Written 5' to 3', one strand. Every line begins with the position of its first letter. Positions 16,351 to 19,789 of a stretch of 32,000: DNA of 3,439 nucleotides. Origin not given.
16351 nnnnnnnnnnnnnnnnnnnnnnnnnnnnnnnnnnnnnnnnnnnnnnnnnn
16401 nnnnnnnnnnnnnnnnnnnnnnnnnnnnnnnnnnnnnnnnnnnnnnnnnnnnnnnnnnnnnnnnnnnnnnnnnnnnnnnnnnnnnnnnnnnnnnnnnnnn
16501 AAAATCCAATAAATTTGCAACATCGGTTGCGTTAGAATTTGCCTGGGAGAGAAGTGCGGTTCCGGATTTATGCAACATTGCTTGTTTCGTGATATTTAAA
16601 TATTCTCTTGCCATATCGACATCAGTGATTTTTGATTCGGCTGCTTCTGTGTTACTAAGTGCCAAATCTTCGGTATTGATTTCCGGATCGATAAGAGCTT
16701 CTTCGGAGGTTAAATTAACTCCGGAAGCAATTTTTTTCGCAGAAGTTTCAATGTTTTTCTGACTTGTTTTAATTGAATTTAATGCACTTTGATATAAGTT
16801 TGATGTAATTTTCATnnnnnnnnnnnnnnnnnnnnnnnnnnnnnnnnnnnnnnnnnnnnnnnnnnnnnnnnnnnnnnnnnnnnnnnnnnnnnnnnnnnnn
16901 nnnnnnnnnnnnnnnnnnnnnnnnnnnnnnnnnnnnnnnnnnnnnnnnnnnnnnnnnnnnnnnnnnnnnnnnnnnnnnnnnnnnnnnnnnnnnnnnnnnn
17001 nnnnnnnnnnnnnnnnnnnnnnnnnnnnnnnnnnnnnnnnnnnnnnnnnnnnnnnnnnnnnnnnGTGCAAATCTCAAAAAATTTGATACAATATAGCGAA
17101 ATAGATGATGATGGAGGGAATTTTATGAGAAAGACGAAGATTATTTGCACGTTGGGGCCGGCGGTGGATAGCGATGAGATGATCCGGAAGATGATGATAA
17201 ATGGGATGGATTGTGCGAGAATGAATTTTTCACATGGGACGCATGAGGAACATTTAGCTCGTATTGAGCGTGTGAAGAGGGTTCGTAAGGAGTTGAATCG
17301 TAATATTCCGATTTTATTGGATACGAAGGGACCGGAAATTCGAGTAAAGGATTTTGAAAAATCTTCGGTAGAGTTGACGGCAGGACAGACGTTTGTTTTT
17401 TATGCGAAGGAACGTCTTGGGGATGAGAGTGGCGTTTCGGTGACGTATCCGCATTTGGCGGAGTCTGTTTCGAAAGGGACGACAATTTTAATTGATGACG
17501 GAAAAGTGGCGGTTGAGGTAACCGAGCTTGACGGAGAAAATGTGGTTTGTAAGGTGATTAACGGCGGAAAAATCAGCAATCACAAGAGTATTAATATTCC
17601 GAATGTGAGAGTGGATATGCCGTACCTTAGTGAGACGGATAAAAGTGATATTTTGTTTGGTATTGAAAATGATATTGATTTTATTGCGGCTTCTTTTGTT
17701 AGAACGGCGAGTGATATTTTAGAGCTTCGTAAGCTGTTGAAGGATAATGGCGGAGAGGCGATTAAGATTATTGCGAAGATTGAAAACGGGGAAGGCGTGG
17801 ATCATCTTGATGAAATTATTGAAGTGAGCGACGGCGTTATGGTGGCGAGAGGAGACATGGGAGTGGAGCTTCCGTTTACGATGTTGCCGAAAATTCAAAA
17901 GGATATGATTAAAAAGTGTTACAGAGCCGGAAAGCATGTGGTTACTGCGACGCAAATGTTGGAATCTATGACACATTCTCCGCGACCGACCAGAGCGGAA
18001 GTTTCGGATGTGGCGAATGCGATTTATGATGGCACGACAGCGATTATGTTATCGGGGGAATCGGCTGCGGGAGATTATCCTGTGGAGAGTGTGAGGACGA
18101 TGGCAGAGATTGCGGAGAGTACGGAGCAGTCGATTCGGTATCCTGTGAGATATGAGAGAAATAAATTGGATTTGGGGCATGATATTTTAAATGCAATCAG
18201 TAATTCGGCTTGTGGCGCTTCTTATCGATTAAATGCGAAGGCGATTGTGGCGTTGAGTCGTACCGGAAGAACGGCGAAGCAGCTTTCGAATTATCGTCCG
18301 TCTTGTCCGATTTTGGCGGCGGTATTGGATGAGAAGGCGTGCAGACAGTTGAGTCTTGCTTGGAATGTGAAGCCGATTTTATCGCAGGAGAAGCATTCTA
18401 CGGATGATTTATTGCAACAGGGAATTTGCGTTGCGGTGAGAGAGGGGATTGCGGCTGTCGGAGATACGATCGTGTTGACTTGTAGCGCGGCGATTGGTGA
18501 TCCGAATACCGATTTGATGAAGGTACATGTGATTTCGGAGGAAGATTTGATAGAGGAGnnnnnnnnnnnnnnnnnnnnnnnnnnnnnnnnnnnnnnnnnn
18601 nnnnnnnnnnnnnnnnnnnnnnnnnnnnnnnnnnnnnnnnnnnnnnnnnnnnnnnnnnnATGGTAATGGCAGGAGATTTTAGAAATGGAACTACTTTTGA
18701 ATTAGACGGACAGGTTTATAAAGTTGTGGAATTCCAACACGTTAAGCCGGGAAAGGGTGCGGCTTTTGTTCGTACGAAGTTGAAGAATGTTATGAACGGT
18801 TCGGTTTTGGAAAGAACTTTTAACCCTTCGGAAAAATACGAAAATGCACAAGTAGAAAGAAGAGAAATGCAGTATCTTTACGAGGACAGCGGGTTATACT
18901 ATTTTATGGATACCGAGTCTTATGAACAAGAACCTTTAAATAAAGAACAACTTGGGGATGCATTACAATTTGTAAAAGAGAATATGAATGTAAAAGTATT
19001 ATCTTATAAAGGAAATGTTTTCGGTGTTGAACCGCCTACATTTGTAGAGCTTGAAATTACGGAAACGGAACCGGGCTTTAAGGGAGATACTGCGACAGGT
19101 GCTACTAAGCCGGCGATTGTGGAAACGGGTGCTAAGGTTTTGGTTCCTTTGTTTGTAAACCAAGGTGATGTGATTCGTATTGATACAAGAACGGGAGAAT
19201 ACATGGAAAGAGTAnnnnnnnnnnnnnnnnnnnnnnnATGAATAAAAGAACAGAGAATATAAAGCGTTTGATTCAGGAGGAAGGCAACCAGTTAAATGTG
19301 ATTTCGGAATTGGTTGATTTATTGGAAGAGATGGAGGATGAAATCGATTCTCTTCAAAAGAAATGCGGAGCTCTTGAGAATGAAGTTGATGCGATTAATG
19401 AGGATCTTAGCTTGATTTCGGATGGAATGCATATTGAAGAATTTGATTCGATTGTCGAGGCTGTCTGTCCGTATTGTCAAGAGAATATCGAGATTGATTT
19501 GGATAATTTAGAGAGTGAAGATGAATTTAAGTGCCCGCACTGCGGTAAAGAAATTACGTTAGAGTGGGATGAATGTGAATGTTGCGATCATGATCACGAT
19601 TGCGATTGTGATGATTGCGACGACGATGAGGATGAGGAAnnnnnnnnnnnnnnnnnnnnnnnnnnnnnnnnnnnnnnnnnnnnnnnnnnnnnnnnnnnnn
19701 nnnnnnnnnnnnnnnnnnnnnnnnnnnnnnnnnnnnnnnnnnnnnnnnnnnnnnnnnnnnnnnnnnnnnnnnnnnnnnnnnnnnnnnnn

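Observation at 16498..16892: D0-only mini-flagellin (105 aa) with its own perfect sigma-28 promoter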

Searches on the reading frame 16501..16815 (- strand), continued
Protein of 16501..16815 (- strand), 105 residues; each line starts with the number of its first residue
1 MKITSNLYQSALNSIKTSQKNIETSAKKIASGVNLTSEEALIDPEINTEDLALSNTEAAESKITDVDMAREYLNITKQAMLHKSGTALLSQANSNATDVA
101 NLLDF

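Call 53: find_homologous_proteins(query=A5, max_evalue=0.001)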
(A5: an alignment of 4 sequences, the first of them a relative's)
Query A5 (4 sequences) (106 aa, profile of the alignment): 95 proteins with E <= 0.001 among 876 candidates.
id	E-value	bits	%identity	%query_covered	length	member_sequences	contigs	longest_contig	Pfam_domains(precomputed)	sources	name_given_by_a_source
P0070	2.5e-40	155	45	99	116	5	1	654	PF00700.28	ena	-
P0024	2.3e-39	152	100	100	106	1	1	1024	PF00700.28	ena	-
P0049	4.6e-37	144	40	94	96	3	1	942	PF00700.28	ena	-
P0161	3.6e-35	138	48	99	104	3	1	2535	PF00700.28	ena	-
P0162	1.1e-33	133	41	94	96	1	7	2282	PF00700.28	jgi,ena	-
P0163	2.0e-31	126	48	99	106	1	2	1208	PF00700.28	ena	-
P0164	5.7e-31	125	45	99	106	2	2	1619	PF00700.28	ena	-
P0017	1.3e-30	123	46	75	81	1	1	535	PF00700.28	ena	-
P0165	1.3e-30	123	49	99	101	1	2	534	PF00700.28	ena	-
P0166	9.3e-30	121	45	99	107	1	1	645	PF00700.28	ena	-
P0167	1.4e-29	120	51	99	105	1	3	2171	PF00700.28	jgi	-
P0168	2.4e-29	119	46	99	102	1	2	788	PF00700.28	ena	-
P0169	2.9e-29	119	46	99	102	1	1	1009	PF00700.28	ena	-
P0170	3.1e-29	119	47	99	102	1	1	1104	PF00700.28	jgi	jgi:hypothetical protein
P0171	2.0e-25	107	47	99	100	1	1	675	PF00700.28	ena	-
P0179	7.4e-20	89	32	99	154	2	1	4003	PF00700.28,PF00669.26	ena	-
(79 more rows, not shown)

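Call 56: find_encoding_contigs(protein=P0162, flank=3000, max_places=5)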
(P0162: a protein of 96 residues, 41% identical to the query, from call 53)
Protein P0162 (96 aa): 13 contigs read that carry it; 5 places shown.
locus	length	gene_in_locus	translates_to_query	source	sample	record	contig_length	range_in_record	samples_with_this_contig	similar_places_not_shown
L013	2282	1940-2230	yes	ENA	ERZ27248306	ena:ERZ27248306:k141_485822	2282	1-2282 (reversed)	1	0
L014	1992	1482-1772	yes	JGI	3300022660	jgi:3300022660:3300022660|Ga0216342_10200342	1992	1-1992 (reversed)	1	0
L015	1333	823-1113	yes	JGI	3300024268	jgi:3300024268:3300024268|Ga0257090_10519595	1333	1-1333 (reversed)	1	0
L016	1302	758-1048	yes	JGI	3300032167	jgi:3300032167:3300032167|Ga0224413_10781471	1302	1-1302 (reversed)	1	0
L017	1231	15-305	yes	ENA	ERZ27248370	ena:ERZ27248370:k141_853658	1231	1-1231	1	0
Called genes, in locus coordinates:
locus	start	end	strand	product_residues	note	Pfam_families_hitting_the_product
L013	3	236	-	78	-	?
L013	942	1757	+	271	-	PF00669:Flagellin_N, PF00700:Flagellin_C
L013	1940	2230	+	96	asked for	PF00700:Flagellin_C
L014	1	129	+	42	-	?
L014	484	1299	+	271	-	PF00669:Flagellin_N, PF00700:Flagellin_C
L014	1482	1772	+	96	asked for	PF00700:Flagellin_C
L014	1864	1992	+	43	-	?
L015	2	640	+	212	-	?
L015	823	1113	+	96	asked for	PF00700:Flagellin_C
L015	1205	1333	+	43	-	?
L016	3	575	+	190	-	?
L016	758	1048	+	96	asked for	PF00700:Flagellin_C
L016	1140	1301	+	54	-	?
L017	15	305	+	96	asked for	PF00700:Flagellin_C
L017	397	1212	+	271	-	PF00669:Flagellin_N, PF00700:Flagellin_C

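Call 57: find_encoding_contigs(protein=P0161, flank=3000, max_places=3)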
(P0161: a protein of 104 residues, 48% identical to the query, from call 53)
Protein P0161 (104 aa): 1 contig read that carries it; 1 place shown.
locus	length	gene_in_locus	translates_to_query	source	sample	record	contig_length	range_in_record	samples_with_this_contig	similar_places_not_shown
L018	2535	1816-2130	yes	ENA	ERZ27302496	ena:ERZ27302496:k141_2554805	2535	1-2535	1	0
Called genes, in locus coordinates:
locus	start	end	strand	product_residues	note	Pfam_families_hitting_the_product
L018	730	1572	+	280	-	PF00669:Flagellin_N, PF00700:Flagellin_C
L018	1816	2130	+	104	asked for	PF00700:Flagellin_C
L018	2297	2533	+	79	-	?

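Call 59: fold_search(model_id=the predicted structure, library=pdb)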
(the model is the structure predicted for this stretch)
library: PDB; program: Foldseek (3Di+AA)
matches with E <= 10: 8; with E <= 0.001: 0
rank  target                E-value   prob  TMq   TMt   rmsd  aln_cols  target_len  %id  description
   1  5h77_H                2.7e+00  0.07  0.22  0.25   8.9        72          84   25  Crystal structure of the PKA-protein A fusion protein (released 2017-06-28)
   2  5xby_C                2.7e+00  0.07  0.21  0.24  10.2        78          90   23  Crystal structure of the PKA-Protein A fusion protein (end-to-end fusion) (released 2017-07-05)
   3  5h77_L                3.7e+00  0.06  0.23  0.26   8.8        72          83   25  Crystal structure of the PKA-protein A fusion protein (released 2017-06-28)
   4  5xby_B                5.1e+00  0.07  0.27  0.29   8.2        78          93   20  Crystal structure of the PKA-Protein A fusion protein (end-to-end fusion) (released 2017-07-05)
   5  5h77_D                5.1e+00  0.04  0.21  0.25   9.0        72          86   25  Crystal structure of the PKA-protein A fusion protein (released 2017-06-28)
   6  5h77_B                6.0e+00  0.04  0.22  0.25   9.1        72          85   25  Crystal structure of the PKA-protein A fusion protein (released 2017-06-28)
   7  5xby_D                7.7e+00  0.05  0.26  0.29   8.5        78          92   20  Crystal structure of the PKA-Protein A fusion protein (end-to-end fusion) (released 2017-07-05)
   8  3erm_E                9.9e+00  0.02  0.18  0.30  10.0        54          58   11  The crystal structure of a conserved protein with unknown function from Pseudomonas syringae pv. tomato str. DC3000 (released 2008-10-21)

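Call 61: find_encoding_contigs(protein=P0179, flank=4000, max_places=2)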
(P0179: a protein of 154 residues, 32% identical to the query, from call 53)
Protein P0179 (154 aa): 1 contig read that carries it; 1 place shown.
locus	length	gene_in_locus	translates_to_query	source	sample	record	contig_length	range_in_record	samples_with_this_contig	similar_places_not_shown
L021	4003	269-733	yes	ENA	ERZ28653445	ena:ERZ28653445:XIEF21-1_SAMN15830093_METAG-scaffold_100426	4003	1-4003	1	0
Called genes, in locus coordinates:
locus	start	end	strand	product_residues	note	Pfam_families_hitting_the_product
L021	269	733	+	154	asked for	PF00669:Flagellin_N, PF00700:Flagellin_C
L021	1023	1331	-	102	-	-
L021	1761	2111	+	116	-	PF00700:Flagellin_C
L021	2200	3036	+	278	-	PF00669:Flagellin_N, PF00700:Flagellin_C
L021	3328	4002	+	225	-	?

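Call 76: search_protein_families(library=pfam, alignment_id=A8, max_evalue=0.01)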
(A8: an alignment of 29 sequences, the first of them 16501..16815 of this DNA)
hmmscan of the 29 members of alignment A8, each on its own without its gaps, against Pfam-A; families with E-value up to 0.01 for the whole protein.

A. member 1, window:16501-16815:- (105 aa): 1 family
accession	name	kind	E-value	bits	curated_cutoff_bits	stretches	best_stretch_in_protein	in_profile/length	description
PF00700.27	Flagellin_C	-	1.3e-10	41.9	23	1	54-103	37-86/86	Bacterial flagellin C-terminal helical region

B. families by the number of members that match (of 29 scanned): 3 families
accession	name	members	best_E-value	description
PF00700.27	Flagellin_C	29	6.7e-13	Bacterial flagellin C-terminal helical region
PF00669.25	Flagellin_N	2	0.0052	Bacterial flagellin N-terminal helical region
PF02582.19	DUF155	1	0.0064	RMND1/Sif2-Sif3/Mrx10, DUF155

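Call 82: predict_structure(alignment_id=A8)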
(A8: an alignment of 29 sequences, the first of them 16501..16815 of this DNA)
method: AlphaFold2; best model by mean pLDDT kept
length: 105 residues; sequences in the alignment: 29
mean_pLDDT: 67.7   pTM: 0.37
mean pLDDT of the five models: 67.7, 66.5, 58.9, 55.9, 55.5
residues with pLDDT >= 90: 2; 70-90: 52; 50-70: 30; < 50: 21
segments of 3 or more residues with pLDDT < 50: 25-43
pLDDT, mean of each block of 10 residues (from residue 1): 57 59 49 41 58 73 81 87 87 82 76
secondary structure, 60 per line:
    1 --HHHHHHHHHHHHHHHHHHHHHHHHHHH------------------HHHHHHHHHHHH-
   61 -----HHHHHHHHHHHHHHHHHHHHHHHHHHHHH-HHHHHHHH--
elements in order: H3-29 H48-59 H66-94 H96-103

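Call 85: list_cluster_members(proteins=[window:16501-16815:-, window:15463-16311:-, P0162])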
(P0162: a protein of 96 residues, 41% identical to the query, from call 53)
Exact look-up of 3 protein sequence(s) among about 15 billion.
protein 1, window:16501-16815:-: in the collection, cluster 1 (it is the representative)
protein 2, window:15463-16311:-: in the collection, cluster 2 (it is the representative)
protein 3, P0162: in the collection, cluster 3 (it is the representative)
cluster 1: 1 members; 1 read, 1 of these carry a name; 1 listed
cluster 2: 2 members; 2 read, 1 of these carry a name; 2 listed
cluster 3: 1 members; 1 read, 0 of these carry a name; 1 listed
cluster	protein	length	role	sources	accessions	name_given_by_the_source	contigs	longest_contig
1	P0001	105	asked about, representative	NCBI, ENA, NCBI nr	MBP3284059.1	MAG: hypothetical protein J6M02_00985 [Clostridia bacterium] | hypothetical protein [Clostridia bacterium]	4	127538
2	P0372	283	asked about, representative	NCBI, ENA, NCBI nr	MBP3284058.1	MAG: flagellin [Clostridia bacterium] | flagellin [Clostridia bacterium]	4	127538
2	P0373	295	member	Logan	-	-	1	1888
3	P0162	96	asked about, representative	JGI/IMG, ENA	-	-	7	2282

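Call 87: find_related_loci(query=A8, collection=metagenome_contigs, flank=10000)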
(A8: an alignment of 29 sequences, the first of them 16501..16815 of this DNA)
Query A8 (105 aa) in metagenome_contigs; peptide patterns used: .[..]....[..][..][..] (x = any residue, [..] = any of these).
141 stretches matched a pattern; 12 encode a relative of the query (tblastn E <= 1e-3); 12 distinct loci.
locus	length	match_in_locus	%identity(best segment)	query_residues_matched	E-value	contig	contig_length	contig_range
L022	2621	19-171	51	53-103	3e-10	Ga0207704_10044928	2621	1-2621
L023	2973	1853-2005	51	53-103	3e-10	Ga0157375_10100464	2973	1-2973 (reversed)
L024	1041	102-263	46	50-103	6e-10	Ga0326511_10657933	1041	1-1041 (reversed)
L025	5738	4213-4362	46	50-99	1e-9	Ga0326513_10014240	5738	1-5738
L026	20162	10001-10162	46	50-103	2e-9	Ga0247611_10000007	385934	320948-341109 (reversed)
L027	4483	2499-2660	46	50-103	3e-9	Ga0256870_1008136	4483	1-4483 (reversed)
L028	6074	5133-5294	46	50-103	3e-9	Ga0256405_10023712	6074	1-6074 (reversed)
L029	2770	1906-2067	46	50-103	3e-9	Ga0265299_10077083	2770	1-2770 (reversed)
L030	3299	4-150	49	55-103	5e-9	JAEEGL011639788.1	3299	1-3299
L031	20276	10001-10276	31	9-103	9e-8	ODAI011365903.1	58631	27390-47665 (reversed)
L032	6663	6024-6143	48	55-94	4e-7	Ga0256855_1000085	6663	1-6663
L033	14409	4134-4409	29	9-103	6e-7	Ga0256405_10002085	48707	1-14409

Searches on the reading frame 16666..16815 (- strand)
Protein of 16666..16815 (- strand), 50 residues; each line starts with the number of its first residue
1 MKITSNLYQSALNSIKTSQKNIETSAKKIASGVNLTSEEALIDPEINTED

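Call 13: search_protein_families(library=pfam, proteins=[window:16666-16815:-], max_evalue=10)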
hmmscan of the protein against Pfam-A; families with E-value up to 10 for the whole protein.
seq(50 aa): 0 families

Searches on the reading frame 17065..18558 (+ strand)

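Call 17: search_protein_families(library=pfam, proteins=[window:17065-18558:+], max_evalue=0.001)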
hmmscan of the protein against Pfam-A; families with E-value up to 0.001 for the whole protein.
window:17065-18558:+ (498 aa): 2 families
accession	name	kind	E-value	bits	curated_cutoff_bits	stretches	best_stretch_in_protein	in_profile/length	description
PF00224.27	PK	-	1.6e-131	438.7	30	1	21-343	1-328/328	Pyruvate kinase, barrel domain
PF02887.21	PK_C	-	1.3e-30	106.3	28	1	376-488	1-114/114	Pyruvate kinase, alpha/beta domain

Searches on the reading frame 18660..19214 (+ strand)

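Call 17: search_protein_families(library=pfam, proteins=[window:18660-19214:+], max_evalue=0.001)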
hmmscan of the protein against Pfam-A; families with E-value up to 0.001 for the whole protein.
window:18660-19214:+ (185 aa): 3 families
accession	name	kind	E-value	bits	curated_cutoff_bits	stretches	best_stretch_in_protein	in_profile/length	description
PF09285.17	Elong-fact-P_C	-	1.3e-29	102.1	25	1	129-184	1-56/56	Elongation factor P, C-terminal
PF08207.18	EFP_N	-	3.6e-28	97.8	23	1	4-59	2-57/58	Elongation factor P (EF-P) KOW-like domain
PF01132.26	EFP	-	1e-22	80.3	27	1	68-120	1-53/54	Elongation factor P (EF-P) OB domain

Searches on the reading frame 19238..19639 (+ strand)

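Call 17: search_protein_families(library=pfam, proteins=[window:19238-19639:+], max_evalue=0.001)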
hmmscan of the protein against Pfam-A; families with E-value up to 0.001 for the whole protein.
window:19238-19639:+ (134 aa): 1 family
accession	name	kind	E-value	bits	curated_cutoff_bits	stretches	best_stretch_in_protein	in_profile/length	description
PF25206.1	DUF7836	-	9.4e-05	22.6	26.7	1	71-105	4-39/59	Domain of unknown function (DUF7836)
